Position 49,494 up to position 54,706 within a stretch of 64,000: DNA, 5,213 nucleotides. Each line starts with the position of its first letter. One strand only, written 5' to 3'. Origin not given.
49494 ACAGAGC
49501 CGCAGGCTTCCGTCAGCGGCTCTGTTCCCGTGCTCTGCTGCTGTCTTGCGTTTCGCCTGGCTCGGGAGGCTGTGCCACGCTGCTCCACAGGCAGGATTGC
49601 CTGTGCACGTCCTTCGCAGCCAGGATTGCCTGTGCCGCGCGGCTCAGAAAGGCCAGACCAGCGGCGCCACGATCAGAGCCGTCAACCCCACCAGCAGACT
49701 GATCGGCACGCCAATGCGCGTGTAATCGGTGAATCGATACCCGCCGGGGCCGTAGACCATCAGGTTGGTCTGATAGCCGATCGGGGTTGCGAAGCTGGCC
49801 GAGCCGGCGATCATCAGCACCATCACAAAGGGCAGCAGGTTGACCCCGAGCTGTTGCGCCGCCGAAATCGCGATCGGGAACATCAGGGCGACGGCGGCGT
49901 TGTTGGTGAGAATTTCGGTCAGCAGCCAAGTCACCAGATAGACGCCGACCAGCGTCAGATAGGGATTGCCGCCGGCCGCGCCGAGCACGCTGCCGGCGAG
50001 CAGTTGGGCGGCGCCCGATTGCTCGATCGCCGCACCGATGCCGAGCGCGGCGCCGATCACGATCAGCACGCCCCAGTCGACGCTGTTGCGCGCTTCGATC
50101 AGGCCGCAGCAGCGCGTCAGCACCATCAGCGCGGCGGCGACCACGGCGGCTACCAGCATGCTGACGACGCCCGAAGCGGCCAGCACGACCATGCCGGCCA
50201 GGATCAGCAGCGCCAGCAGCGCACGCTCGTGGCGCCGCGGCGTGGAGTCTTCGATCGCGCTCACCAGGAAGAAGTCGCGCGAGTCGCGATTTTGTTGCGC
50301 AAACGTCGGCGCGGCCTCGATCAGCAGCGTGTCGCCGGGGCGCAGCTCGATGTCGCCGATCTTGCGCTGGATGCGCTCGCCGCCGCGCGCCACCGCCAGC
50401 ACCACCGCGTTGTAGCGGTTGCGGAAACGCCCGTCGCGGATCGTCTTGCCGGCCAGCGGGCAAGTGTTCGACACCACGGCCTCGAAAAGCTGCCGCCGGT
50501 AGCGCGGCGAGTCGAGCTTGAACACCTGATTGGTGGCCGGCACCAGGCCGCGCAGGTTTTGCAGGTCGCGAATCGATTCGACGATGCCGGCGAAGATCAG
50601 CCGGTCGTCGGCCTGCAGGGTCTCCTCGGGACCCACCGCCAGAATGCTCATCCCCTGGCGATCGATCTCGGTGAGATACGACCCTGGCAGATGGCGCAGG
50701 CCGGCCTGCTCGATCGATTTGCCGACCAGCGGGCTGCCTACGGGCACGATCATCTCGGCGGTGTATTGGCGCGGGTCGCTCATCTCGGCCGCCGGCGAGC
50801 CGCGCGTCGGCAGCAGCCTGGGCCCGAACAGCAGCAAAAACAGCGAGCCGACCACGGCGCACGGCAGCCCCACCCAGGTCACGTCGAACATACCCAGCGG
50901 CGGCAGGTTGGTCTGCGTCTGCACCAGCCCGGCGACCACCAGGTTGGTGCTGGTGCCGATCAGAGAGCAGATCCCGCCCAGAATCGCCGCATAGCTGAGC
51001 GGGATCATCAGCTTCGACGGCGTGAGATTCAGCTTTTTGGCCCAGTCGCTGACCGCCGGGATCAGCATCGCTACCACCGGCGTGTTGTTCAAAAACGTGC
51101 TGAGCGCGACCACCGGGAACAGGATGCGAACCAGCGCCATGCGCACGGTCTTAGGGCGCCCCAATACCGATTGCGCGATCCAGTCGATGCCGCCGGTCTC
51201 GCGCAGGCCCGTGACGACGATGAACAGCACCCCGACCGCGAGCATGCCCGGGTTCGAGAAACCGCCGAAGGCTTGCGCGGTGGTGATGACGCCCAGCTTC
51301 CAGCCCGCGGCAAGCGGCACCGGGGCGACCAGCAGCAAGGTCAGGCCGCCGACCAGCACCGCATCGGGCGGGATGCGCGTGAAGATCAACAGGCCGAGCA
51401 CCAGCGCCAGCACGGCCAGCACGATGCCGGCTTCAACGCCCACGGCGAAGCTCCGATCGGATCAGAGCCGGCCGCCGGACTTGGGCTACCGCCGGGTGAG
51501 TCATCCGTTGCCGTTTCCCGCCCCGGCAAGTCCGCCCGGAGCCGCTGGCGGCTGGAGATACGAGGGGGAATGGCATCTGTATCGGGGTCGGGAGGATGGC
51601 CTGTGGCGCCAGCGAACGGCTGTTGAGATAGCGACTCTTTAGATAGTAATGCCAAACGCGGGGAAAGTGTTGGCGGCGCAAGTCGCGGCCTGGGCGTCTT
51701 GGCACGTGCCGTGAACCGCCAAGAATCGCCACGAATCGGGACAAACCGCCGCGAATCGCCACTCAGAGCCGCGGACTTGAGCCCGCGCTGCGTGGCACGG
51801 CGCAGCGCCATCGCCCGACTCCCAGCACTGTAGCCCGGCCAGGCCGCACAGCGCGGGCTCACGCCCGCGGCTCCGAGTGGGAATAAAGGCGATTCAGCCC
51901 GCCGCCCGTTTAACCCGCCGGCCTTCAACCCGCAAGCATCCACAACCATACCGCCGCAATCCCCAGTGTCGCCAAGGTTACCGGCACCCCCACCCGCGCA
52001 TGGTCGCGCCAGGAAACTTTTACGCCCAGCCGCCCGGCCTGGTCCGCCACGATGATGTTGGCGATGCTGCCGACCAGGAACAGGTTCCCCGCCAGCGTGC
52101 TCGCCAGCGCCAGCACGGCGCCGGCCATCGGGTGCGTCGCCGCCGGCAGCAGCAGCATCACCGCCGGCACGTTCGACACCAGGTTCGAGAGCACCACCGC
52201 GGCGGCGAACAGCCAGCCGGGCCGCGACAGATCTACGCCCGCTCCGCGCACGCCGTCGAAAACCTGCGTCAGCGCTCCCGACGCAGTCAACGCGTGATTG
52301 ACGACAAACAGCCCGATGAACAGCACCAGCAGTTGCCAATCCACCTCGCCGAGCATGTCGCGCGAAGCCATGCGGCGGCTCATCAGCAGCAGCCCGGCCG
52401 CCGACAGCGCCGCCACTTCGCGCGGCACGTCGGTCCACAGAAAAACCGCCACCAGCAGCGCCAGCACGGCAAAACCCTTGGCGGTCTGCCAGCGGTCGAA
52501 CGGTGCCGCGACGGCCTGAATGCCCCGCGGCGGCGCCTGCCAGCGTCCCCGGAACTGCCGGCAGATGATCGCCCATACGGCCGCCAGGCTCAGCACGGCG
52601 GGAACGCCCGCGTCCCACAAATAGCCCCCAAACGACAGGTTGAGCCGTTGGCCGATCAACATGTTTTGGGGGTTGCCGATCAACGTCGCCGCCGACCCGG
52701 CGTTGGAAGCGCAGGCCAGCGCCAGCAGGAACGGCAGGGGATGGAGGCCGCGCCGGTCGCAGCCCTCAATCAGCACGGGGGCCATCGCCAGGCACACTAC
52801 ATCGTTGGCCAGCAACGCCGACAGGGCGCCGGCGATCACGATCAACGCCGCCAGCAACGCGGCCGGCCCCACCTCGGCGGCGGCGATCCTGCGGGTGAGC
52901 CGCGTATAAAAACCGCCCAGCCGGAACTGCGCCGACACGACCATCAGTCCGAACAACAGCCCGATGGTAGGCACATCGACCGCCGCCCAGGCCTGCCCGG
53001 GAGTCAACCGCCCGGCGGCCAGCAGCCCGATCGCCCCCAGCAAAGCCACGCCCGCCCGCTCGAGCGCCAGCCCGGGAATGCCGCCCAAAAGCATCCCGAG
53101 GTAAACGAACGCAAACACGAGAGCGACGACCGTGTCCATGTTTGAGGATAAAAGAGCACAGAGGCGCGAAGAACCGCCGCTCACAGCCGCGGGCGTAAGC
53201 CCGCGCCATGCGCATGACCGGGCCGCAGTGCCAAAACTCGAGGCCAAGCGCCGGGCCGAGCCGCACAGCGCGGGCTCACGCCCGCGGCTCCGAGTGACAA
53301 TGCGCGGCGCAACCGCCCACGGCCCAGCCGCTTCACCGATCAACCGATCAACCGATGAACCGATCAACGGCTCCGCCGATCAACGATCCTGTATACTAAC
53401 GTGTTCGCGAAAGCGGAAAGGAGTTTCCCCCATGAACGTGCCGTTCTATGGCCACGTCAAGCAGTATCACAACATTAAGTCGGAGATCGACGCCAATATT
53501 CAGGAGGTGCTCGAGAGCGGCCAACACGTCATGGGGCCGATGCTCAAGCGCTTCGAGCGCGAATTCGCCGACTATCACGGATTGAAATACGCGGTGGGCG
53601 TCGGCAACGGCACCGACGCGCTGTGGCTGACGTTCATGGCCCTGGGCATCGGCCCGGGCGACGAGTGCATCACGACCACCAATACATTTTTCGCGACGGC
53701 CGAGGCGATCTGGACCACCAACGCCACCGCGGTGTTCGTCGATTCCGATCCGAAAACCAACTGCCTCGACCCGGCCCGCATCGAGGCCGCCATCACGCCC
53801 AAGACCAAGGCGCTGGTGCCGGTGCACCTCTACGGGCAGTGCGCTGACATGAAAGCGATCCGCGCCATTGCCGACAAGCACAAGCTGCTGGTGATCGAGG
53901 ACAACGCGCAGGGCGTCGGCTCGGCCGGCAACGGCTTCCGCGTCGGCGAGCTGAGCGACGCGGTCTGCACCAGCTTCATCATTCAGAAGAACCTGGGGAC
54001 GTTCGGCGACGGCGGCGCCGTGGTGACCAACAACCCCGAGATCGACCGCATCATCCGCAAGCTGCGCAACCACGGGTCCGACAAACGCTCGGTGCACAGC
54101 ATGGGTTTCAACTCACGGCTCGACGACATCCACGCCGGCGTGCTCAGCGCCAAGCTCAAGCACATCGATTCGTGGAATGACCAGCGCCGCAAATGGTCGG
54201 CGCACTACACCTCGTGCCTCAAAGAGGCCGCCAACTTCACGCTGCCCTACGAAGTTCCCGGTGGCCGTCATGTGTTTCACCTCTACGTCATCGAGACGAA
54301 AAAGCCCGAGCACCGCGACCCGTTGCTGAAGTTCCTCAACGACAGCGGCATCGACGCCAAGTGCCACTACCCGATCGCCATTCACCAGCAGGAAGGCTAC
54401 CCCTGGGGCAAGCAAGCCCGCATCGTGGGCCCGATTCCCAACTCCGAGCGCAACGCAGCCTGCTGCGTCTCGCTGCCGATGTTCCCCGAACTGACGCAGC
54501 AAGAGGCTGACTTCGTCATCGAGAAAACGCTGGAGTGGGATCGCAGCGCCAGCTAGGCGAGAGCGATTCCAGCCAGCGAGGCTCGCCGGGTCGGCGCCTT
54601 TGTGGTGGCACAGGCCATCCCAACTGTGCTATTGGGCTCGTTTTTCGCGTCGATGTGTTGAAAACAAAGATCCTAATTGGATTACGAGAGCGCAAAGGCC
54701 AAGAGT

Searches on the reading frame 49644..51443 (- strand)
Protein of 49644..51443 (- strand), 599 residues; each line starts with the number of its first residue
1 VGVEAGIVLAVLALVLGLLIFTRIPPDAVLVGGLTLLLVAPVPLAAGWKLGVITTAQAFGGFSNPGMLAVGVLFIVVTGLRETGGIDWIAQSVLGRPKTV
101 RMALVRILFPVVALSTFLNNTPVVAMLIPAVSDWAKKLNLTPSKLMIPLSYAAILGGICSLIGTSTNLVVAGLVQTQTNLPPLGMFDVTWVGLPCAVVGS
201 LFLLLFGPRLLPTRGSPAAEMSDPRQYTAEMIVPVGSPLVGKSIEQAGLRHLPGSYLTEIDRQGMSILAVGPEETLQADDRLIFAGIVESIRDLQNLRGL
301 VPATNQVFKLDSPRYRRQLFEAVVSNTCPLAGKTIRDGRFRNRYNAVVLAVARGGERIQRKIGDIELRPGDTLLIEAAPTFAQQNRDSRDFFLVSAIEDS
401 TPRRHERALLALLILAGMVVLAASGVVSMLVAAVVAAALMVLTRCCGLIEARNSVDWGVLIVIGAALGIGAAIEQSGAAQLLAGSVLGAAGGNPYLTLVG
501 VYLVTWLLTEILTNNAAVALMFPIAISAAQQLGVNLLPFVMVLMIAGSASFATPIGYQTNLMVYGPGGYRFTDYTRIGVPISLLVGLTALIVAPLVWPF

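Call 34: search_protein_families(library=pfam, proteins=[window:49644-51443:-], max_evalue=0.001)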
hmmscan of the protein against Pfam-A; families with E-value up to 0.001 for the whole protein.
window:49644-51443:- (599 aa): 4 families
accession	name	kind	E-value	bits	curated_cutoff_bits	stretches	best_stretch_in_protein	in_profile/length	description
PF03600.22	CitMHS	-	9e-84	281.9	31.9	2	18-545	3-335/336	Citrate transporter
PF02080.26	TrkA_C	-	2.6e-25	88.6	27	2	319-377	1-58/71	TrkA-C domain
PF00939.25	Na_sulph_symp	-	2.3e-13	50.4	27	1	405-597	268-466/472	Sodium:sulfate symporter transmembrane region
PF06808.19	DctM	-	2.5e-07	30.3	23.8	1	422-556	238-372/413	Tripartite ATP-independent periplasmic transporter, DctM component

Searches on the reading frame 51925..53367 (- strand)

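Call 34: search_protein_families(library=pfam, proteins=[window:51925-53367:-], max_evalue=0.001)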
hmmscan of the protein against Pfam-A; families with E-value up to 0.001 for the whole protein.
window:51925-53367:- (480 aa): 3 families
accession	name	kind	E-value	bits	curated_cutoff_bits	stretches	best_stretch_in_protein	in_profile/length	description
PF03600.22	CitMHS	-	1.1e-58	199.5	31.9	1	102-426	9-336/336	Citrate transporter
PF02040.21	ArsB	-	1.3e-09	38.4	22.2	1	143-477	63-421/423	Arsenical pump membrane protein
PF07854.18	DUF1646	-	0.00051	20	21.4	0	421-477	295-346/347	Protein of unknown function (DUF1646)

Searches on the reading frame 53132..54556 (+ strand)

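Call 34: search_protein_families(library=pfam, proteins=[window:53132-54556:+], max_evalue=0.001)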
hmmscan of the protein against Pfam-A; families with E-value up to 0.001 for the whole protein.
window:53132-54556:+ (474 aa): 5 families
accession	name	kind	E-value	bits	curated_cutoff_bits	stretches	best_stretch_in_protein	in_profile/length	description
PF01041.23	DegT_DnrJ_EryC1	-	8e-115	384.3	19.8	1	115-465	3-358/360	DegT/DnrJ/EryC1/StrS aminotransferase family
PF00155.27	Aminotran_1_2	-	1.5e-07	31.4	19.7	1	121-314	25-247/361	Aminotransferase class I and II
PF01053.26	Cys_Met_Meta_PP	-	4.3e-07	29.3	27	1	133-312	49-226/381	Cys/Met metabolism PLP-dependent enzyme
PF01212.27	Beta_elim_lyase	-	6.4e-06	26.1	27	1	136-260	32-171/288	Beta-eliminating lyase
PF00266.25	Aminotran_5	-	0.0002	20.9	21.5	1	159-265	69-183/371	Aminotransferase class-V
